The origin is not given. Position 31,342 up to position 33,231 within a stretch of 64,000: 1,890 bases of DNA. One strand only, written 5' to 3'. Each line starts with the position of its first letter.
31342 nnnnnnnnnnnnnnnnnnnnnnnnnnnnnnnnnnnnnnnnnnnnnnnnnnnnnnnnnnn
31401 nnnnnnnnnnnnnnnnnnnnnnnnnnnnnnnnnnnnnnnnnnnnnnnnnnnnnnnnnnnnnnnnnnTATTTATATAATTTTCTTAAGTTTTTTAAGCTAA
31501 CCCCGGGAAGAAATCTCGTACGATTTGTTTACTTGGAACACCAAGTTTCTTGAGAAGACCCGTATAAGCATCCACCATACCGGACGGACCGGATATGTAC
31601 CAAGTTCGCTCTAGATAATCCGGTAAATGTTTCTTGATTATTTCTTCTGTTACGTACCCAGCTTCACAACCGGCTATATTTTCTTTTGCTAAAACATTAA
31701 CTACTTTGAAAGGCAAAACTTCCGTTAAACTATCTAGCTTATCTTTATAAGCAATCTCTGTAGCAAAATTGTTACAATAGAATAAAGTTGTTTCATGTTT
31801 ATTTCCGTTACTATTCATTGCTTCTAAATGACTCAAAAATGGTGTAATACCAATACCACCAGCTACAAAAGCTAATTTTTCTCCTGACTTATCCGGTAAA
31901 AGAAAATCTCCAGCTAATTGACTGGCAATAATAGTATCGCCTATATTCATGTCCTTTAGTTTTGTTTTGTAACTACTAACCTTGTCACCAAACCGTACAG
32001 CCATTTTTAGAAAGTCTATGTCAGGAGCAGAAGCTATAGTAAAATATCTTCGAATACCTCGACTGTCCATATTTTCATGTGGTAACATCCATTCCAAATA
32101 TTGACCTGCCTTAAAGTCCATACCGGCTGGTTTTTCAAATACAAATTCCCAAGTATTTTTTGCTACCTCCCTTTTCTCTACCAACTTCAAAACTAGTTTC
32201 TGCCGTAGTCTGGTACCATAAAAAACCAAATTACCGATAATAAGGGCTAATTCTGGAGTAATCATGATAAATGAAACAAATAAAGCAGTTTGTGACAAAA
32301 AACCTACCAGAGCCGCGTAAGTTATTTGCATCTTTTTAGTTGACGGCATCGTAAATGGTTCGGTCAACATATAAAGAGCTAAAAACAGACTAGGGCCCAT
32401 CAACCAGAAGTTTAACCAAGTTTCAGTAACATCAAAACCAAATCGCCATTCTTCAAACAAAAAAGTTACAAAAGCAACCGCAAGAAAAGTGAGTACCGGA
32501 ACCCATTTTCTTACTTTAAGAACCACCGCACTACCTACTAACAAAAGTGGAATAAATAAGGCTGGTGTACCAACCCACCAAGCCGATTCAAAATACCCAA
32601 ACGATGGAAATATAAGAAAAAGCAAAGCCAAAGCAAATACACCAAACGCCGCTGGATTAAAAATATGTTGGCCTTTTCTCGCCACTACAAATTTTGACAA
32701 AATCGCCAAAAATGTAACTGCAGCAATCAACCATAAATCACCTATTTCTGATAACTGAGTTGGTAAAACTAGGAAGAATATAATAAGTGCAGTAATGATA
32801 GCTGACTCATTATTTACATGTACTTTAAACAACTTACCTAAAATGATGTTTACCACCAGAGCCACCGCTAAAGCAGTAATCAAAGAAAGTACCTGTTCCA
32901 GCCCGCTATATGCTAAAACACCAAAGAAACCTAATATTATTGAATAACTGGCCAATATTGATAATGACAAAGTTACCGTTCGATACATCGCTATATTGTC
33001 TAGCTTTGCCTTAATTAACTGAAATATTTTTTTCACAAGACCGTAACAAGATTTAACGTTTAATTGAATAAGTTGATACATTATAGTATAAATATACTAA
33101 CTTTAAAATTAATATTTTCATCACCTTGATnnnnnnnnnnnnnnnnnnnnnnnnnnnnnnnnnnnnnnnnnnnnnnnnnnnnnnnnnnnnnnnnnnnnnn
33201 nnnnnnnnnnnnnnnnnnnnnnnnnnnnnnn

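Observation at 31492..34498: Candidate minimal flavin-based electron-transfer module: NqrB/RnfD-like membrane domain fused to an FNR-like reductase, plus FMN-binding protein and ApbE flavin transferase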

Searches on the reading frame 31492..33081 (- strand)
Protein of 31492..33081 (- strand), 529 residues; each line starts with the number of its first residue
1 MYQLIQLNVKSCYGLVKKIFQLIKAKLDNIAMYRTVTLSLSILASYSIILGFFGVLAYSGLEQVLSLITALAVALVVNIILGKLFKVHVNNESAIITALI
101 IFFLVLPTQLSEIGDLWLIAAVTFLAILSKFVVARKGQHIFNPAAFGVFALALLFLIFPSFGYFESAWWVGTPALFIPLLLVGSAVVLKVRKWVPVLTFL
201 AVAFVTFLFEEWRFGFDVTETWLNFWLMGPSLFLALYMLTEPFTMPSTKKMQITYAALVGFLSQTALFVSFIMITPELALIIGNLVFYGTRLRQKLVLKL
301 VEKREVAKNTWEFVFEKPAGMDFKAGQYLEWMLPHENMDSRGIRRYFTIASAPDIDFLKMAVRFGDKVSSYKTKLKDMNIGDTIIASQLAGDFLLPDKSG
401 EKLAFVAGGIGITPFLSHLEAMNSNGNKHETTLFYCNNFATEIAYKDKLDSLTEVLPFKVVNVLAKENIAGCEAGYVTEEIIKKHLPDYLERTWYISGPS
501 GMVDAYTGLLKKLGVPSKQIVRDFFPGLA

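Call 3: search_protein_families(library=pfam, proteins=[window:31492-33081:-], max_evalue=1)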
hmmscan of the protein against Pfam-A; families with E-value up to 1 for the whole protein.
window:31492-33081:- (529 aa): 5 families
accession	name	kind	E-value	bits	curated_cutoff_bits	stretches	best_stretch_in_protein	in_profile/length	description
PF00175.26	NAD_binding_1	-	2.4e-15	57.6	22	1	405-506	1-107/109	Oxidoreductase NAD-binding domain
PF03116.20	NQR2_RnfD_RnfE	-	1.2e-13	51.5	27.7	2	180-285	178-281/296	NQR2, RnfD, RnfE family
PF08030.17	NAD_binding_6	-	0.0013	19.3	22.2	1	401-436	2-41/156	Ferric reductase NAD binding domain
PF00970.30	FAD_binding_6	-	0.0028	18.4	21.1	1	298-384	2-88/99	Oxidoreductase FAD-binding domain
PF22290.1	DmmA-like_N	-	0.0074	17.2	33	1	385-459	3-70/124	Dimethylamine monooxygenase subunit DmmA-like, N-terminal domain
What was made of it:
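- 31492..33081 (-): NqrB/RnfD-like membrane domain fused to an FNR/NqrF-like reductase (529 aa by longest ORF; NCBI annotates 514 aa). PF03116 51.5 bits plus PF00175 57.6 bits (call 3).
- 31495..32196 (-): Cytoplasmic FAD/NAD(P)H reductase domain (residues 296-529): RRYFT FAD motif, GGIGITP nucleotide motif, C-terminal DFFPGLA. PF00175 and PF00970 (call 3).
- Checked: Pfam (call 3): PF03116 NQR2_RnfD_RnfE 51.5 bits (cut-off 27.7); PF00175 NAD_binding_1 57.6 bits (cut-off 22); PF00970 FAD_binding_6 18.4 bits (just below its 21.1 cut-off).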

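Call 4: search_protein_families(library=ncbifam, proteins=[window:31492-33081:-], max_evalue=1)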
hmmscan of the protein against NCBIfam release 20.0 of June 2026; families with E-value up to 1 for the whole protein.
window:31492-33081:- (529 aa): 28 families (the best 25 are shown)
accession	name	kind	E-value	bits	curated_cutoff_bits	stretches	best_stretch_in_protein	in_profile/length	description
NF009805.0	PRK13289.1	equivalog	9.1e-24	84.1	432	1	321-525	183-392/399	NO-inducible flavohemoprotein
NF045803.1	MethMoxFADbindMmoC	equivalog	4.2e-23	81.6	500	1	301-523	112-338/343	aromatic/alkene monooxygenase hydroxylase FAD-binding subunit MmoC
NF040810.1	BenC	equivalog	1.1e-21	77.4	430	1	303-519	112-324/333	benzoate 1,2-dioxygenase electron transfer component BenC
NF007964.0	PRK10684.1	equivalog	2.9e-19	69.2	383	1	322-525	36-237/333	NADH oxidoreductase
TIGR02160.1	PA_CoA_Oxy5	hypoth_equivalog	6.8e-18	64.6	420.8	1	305-525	11-241/352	1,2-phenylacetyl-CoA epoxidase subunit PaaE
NF058606.1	GlBtMonoRdsGbcB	equivalog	3.2e-16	59.2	500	1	307-517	27-239/362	glycine betaine monooxygenase reductase subunit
NF008822.0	PRK11872.1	equivalog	1.7e-13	50.3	402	1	320-520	134-330/341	anthranilate 1,2-dioxygenase electron transfer component AntC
NF005963.0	PRK08051.1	equivalog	6e-12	45.3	230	1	301-525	9-230/233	NAD(P)H-flavin reductase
TIGR01941.1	nqrF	equivalog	1.3e-11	44.1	295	1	349-525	227-403/405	NADH:ubiquinone reductase (Na(+)-transporting) subunit F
NF052252.1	flav_redu_LuxG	exception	1.3e-08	34.3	340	1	306-525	11-229/232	flavin mononucleotide reductase LuxG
TIGR01946.1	rnfD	subfamily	1.8e-08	34.2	207.05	2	48-158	21-128/327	RnfABCDGE type electron transport complex subunit D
NF008178.0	PRK10926.1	equivalog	1.4e-07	31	390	1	321-485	29-193/248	ferredoxin--NADP(+) reductase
NF000796.0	PRK00054.1-1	equivalog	3.6e-07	29.7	224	1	297-512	5-191/254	dihydroorotate dehydrogenase electron transfer subunit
NF000797.0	PRK00054.1-2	equivalog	8.6e-07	28.5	270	1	297-455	16-169/267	dihydroorotate dehydrogenase electron transfer subunit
NF000798.0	PRK00054.1-3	equivalog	5e-06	26.3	219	1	297-483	7-172/244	dihydroorotate dehydrogenase electron transfer subunit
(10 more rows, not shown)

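Call 14: find_homologous_proteins(query=window:31492-33081:-, max_evalue=0.00001)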
Query window:31492-33081:- (529 aa): 6738 proteins with E <= 0.00001 among 8000 candidates; the best 120 are listed.
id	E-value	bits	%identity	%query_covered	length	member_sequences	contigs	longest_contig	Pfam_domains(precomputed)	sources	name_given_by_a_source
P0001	0.0e+0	1130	100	97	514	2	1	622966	PF00175.27,PF03116.21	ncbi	ncbi:MAG: RnfABCDGE type electron transport complex subunit D [Candidatus Paceibacterota bacterium]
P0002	3.6e-214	730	63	97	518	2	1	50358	PF00175.27,PF03116.21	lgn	-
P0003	1.9e-204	698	60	98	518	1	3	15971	PF00175.27,PF03116.21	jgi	jgi:ferredoxin-NADP reductase/Na+-translocating ferredoxin:NAD+ oxidoreductase RnfD subunit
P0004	3.5e-204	697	61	98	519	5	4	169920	PF00175.27,PF03116.21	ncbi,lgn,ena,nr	ncbi:MAG: RnfABCDGE type electron transport complex subunit D [Candidatus Pacebacteria bacterium]|nr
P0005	1.3e-203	695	60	98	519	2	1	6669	PF00175.27,PF03116.21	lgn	-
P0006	5.4e-202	690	60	98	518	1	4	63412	PF00175.27,PF03116.21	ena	-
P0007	1.7e-201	688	60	98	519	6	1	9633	PF00175.27,PF03116.21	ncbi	-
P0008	1.4e-200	685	60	98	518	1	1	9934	PF00175.27,PF03116.21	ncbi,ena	-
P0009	1.7e-200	685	62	94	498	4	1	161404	PF00175.27,PF03116.21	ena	-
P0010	1.3e-199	682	59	98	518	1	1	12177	PF00175.27,PF03116.21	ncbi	-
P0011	1.4e-198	679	60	97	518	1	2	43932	PF00175.27,PF03116.21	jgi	jgi:ferredoxin-NADP reductase/Na+-translocating ferredoxin:NAD+ oxidoreductase RnfD subunit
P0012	1.4e-196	672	59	98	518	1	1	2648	PF00175.27,PF03116.21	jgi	-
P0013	1.5e-196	672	60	96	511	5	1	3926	PF00175.27,PF03116.21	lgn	-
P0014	2.4e-196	671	59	97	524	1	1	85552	PF00175.27,PF03116.21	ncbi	-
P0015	2.6e-196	671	59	98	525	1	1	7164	PF00175.27,PF03116.21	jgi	jgi:glycine betaine catabolism B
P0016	3.2e-195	668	59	97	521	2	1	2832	PF00175.27,PF03116.21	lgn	-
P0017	9.5e-195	666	61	97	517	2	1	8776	PF00175.27,PF03116.21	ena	-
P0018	1.1e-194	666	59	98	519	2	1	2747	PF00175.27,PF03116.21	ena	-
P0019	1.5e-194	666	59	97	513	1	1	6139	PF00175.27,PF03116.21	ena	-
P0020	1.2e-193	663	59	97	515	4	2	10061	PF00175.27,PF03116.21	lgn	-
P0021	3.4e-193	661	59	98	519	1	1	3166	PF00175.27,PF03116.21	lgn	-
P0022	1.1e-192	659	59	96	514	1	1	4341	PF00175.27,PF03116.21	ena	-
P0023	5.1e-192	657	59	98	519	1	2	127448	PF00175.27,PF03116.21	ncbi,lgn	-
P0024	7.0e-192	657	58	98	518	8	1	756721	PF00175.27,PF03116.21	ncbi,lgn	-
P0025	4.7e-190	651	57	98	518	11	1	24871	PF00175.27,PF03116.21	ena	-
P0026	4.8e-190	651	57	97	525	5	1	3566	PF00175.27,PF03116.21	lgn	-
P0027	3.1e-189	648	57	97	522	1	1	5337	PF00175.27,PF03116.21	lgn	-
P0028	7.4e-189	647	58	96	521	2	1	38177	PF00175.27,PF03116.21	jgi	jgi:ferredoxin-NADP reductase/Na+-translocating ferredoxin:NAD+ oxidoreductase RnfD subunit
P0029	3.4e-188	645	58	96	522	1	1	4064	PF00175.27,PF03116.21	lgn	-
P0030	1.1e-187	643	57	97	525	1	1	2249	PF00175.27,PF03116.21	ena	-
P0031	4.1e-187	641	59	97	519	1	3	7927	PF00175.27,PF03116.21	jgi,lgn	-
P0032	4.0e-186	638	58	98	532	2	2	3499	PF00175.27,PF03116.21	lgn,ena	-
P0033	5.9e-186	637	56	97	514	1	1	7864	PF00175.27,PF03116.21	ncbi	-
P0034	6.2e-186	637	57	97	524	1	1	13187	PF00175.27,PF03116.21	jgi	jgi:glycine betaine catabolism B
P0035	6.8e-186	637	56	97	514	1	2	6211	PF00175.27,PF03116.21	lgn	-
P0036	9.1e-186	637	59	97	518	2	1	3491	PF00175.27,PF03116.21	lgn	-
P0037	1.1e-185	636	57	97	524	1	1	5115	PF00175.27,PF03116.21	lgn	-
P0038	2.8e-185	635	57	98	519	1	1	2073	PF00175.27,PF03116.21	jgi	jgi:glycine betaine catabolism B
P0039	4.0e-185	634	59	94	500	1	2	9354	PF00175.27,PF03116.21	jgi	jgi:ferredoxin-NADP reductase/Na+-translocating ferredoxin:NAD+ oxidoreductase RnfD subunit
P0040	5.3e-185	634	56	97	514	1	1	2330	PF00175.27,PF03116.21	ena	-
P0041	2.4e-184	632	57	98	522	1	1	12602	PF00175.27,PF03116.21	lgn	-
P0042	4.0e-184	631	57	96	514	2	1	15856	PF00175.27,PF03116.21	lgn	-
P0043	4.5e-184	631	57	97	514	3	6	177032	PF00175.27,PF03116.21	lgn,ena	-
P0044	6.5e-184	630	56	97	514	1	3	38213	PF00175.27,PF03116.21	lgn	-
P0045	8.6e-184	630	56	96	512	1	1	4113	PF00175.27,PF03116.21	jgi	-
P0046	9.8e-184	630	58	95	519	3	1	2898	PF00175.27,PF03116.21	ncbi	-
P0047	1.5e-183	629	56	97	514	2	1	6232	PF00175.27,PF03116.21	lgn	-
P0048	1.9e-183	629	57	96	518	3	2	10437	PF00175.27,PF03116.21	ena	-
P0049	3.4e-183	628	55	97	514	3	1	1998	PF00175.27,PF03116.21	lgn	-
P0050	7.8e-183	627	56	97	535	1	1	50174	PF00175.27,PF03116.21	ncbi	-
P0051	1.1e-182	626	55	96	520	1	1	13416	PF00175.27,PF03116.21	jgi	jgi:ferredoxin-NADP reductase/Na+-translocating ferredoxin:NAD+ oxidoreductase RnfD subunit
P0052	3.2e-182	625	58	94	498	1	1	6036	PF00175.27,PF03116.21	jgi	jgi:ferredoxin-NADP reductase/Na+-translocating ferredoxin:NAD+ oxidoreductase RnfD subunit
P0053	6.5e-182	624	58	95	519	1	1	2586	PF00175.27,PF03116.21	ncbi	-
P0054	1.2e-181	623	56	97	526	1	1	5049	PF00175.27,PF03116.21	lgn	-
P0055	2.8e-181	622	55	97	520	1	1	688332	PF00175.27,PF03116.21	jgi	jgi:ferredoxin-NADP reductase/Na+-translocating ferredoxin:NAD+ oxidoreductase RnfD subunit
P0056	1.2e-180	620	55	97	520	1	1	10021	PF00175.27,PF03116.21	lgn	-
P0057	1.1e-179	616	57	97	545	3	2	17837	PF00175.27,PF03116.21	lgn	-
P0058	2.1e-179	616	56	95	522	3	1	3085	PF00175.27,PF03116.21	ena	-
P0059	2.2e-179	615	55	98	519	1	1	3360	PF00175.27,PF03116.21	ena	-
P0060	4.3e-179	615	56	96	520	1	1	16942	PF00175.27,PF03116.21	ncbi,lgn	-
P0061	1.1e-178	613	55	98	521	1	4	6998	PF00175.27,PF03116.21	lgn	-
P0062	1.5e-178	613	54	97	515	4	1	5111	PF00175.27,PF03116.21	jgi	jgi:ferredoxin-NADP reductase/Na+-translocating ferredoxin:NAD+ oxidoreductase RnfD subunit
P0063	4.4e-178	611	56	96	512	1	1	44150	PF00175.27,PF03116.21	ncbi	-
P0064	5.0e-178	611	57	97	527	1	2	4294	PF00175.27,PF03116.21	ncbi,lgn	-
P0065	6.8e-178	611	53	99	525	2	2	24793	PF00175.27,PF03116.21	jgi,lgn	jgi:ferredoxin-NADP reductase/Na+-translocating ferredoxin:NAD+ oxidoreductase RnfD subunit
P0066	1.1e-177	610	52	97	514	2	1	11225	PF00175.27,PF03116.21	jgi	jgi:ferredoxin-NADP reductase/Na+-translocating ferredoxin:NAD+ oxidoreductase RnfD subunit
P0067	1.8e-177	609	55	95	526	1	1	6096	PF00175.27,PF03116.21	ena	-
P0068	2.0e-177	609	53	96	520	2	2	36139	PF00175.27,PF03116.21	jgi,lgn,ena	-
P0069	5.0e-177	608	56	96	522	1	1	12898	PF00175.27,PF03116.21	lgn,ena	-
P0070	6.6e-177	607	53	97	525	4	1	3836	PF00175.27,PF03116.21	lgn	-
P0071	2.2e-176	606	56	96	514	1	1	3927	PF00175.27,PF03116.21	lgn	-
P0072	3.6e-176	605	56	96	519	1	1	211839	PF00175.27,PF03116.21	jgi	jgi:glycine betaine catabolism B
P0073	4.1e-176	605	56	96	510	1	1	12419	PF00175.27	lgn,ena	-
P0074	7.7e-176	604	56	96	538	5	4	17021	PF00175.27,PF03116.21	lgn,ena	-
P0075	8.3e-176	604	53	97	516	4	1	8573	PF00175.27,PF03116.21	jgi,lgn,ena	-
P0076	3.1e-175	602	56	97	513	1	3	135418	PF00175.27,PF03116.21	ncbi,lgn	-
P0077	4.6e-175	601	54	96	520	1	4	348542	PF00175.27,PF03116.21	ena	-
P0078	9.0e-175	600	56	95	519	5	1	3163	PF00175.27,PF03116.21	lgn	-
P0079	2.3e-174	599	55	97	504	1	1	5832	PF00175.27,PF03116.21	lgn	-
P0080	1.1e-173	597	53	97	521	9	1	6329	PF00175.27,PF03116.21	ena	-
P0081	1.5e-173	596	56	91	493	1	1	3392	PF00175.27,PF03116.21,PF00970.31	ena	-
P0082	6.5e-173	594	53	97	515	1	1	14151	PF00175.27,PF03116.21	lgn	-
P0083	7.7e-173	594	55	96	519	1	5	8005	PF00175.27,PF03116.21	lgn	-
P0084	2.6e-172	592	56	97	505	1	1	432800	PF00175.27,PF03116.21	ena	-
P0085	3.0e-172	592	53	97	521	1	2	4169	PF00175.27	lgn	-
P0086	3.1e-172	592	56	96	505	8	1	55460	PF00175.27,PF03116.21,PF00970.31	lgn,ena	-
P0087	5.3e-172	591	52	98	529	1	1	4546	PF00175.27,PF03116.21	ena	-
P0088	2.0e-171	589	53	97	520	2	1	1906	PF00175.27,PF03116.21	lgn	-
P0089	5.5e-170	585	53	97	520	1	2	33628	PF00175.27,PF03116.21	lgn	-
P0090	8.2e-170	584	53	96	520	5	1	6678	PF00175.27,PF03116.21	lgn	-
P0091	1.5e-169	583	53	98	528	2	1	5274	PF00175.27,PF03116.21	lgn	-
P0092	3.4e-169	582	53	96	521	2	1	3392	PF00175.27,PF03116.21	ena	-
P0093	4.2e-169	582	55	96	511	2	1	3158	PF00175.27,PF03116.21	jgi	jgi:ferredoxin-NADP reductase/Na+-translocating ferredoxin:NAD+ oxidoreductase RnfD subunit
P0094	4.6e-169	581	55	96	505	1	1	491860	PF00175.27,PF00970.31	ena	-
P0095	5.9e-169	581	54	96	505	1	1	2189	PF00175.27,PF03116.21,PF00970.31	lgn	-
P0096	1.4e-168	580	52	96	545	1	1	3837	PF00175.27,PF03116.21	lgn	-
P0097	1.7e-168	580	53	97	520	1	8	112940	PF00175.27,PF03116.21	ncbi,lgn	-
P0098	1.9e-168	579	54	96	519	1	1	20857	PF00175.27,PF03116.21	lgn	-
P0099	3.7e-168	578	54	97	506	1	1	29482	PF00175.27,PF03116.21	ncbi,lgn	ncbi:MAG: hypothetical protein AAGA35_03245 [Patescibacteria group bacterium]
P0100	4.9e-168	578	53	97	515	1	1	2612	PF00175.27,PF03116.21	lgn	-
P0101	1.3e-167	577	53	96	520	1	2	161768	PF00175.27,PF03116.21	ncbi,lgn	-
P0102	1.5e-167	577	54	95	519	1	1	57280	PF00175.27,PF03116.21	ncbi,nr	ncbi:RnfABCDGE type electron transport complex subunit D [Patescibacteria group bacterium]|nr:RnfABC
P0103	1.6e-167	576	53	97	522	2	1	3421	PF00175.27,PF03116.21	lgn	-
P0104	2.3e-167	576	55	96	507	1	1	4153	PF00175.27,PF03116.21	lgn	-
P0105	5.8e-167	575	52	97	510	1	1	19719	PF00175.27,PF03116.21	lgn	-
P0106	6.5e-167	574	54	96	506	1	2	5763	PF00175.27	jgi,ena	-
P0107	1.1e-166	574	51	96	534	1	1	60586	PF00175.27,PF03116.21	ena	-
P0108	1.6e-166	573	52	95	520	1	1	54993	PF00175.27,PF03116.21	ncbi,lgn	-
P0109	1.4e-165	570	52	97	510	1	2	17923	PF00175.27,PF03116.21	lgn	-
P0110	3.0e-165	569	57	84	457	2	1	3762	PF00175.27,PF03116.21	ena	-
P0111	4.3e-165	568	53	96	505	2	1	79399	PF00175.27,PF03116.21,PF00970.31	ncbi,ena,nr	ncbi:MAG: RnfABCDGE type electron transport complex subunit D [Candidatus Kaiserbacteria bacterium]|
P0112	9.6e-165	567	54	97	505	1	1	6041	PF00175.27,PF03116.21,PF08030.18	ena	-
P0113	1.2e-164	567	53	96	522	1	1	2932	PF00175.27,PF03116.21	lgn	-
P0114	2.6e-164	566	52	97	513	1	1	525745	PF00175.27,PF03116.21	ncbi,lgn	ncbi:MAG: hypothetical protein ACK42D_00275 [Candidatus Paceibacteria bacterium]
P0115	2.6e-164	566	53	96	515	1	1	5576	PF00175.27,PF03116.21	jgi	-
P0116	3.4e-164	565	50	96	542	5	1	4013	PF00175.27,PF03116.21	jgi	-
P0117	3.5e-164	565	53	96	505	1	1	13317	PF00175.27,PF03116.21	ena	-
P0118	3.6e-164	565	52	97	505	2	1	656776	PF00175.27,PF03116.21,PF08030.18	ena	-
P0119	5.0e-164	565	51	97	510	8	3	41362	PF00175.27,PF03116.21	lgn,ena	-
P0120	7.6e-164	564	50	97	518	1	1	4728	PF00175.27,PF03116.21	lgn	-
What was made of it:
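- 31492..33081 (-): 100% identical to P0001 from a Candidatus Paceibacterota MAG (call 14).
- Only 64 kb of a contig of about 623 kb could be examined (call 14).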

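Call 15: find_encoding_contigs(protein=P0001, flank=10000, max_places=2)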
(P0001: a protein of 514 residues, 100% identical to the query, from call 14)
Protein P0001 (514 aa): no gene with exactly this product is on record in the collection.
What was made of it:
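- Tried and rejected: An exact-sequence look-up of the window's own protein in the contig index failed (call 15).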

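Call 16: find_encoding_contigs(protein=P0024, flank=8000, max_places=2)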
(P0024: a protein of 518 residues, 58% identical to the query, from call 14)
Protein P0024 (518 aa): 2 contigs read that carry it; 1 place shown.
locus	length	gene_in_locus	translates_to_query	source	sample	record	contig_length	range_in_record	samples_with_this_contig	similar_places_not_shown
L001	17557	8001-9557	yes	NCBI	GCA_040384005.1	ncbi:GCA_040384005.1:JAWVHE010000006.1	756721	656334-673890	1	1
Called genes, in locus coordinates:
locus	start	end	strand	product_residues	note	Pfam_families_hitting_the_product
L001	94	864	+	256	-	PF00119:ATP-synt_A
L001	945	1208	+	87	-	PF00137:ATP-synt_C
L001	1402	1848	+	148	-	PF00430:ATP-synt_B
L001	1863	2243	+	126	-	PF00213:OSCP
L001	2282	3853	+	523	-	PF02874:ATP-synt_ab_N, PF00006:ATP-synt_ab, PF00306:ATP-synt_ab_C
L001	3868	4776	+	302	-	PF00231:ATP-synt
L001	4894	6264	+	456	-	PF02874:ATP-synt_ab_N, PF00006:ATP-synt_ab, PF22919:ATP-synt_VA_C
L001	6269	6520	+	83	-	PF02823:ATP-synt_DE_N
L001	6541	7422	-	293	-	PF02424:ApbE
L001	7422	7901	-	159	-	-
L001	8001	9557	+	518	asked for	PF03116:NQR2_RnfD_RnfE, PF00175:NAD_binding_1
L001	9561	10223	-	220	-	PF03167:UDG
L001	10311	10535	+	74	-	PF09834:DUF2061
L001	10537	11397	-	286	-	PF01149:Fapy_DNA_glyco, PF06831:H2TH, PF06827:zf-FPG_IleRS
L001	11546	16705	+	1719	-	-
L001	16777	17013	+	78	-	-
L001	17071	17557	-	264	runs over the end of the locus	PF00106:adh_short, PF08659:KR (weak), PF13561:adh_short_C2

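Call 17: find_encoding_contigs(protein=P0118, flank=8000, max_places=2)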
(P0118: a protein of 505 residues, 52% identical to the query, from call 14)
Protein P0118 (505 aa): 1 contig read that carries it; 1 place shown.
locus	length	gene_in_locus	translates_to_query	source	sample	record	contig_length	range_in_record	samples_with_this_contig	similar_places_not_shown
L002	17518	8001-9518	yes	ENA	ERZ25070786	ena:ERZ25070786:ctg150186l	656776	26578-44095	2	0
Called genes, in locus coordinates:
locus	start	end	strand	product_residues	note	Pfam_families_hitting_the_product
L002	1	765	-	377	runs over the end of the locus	PF00814:TsaD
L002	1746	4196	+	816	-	PF00932:LTD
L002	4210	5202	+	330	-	PF00932:LTD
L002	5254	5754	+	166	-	PF13529:Peptidase_C39_2, PF03412:Peptidase_C39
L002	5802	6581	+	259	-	PF06044:DpnI, PF17726:DpnI_C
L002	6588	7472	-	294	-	PF02424:ApbE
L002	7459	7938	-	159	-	-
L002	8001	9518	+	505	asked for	PF03116:NQR2_RnfD_RnfE (faint), PF08030:NAD_binding_6 (faint), PF00175:NAD_binding_1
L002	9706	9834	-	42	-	-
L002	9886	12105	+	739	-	PF00580:UvrD-helicase, PF13245:AAA_19, PF01443:Viral_helicase1 (faint), PF13361:UvrD_C, PF13538:UvrD_C_2 (faint)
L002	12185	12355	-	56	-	-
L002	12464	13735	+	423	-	PF07693:KAP_NTPase, PF13401:AAA_22 (faint)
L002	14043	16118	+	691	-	-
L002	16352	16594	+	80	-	-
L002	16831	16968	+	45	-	-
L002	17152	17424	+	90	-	-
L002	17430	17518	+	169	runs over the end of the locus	-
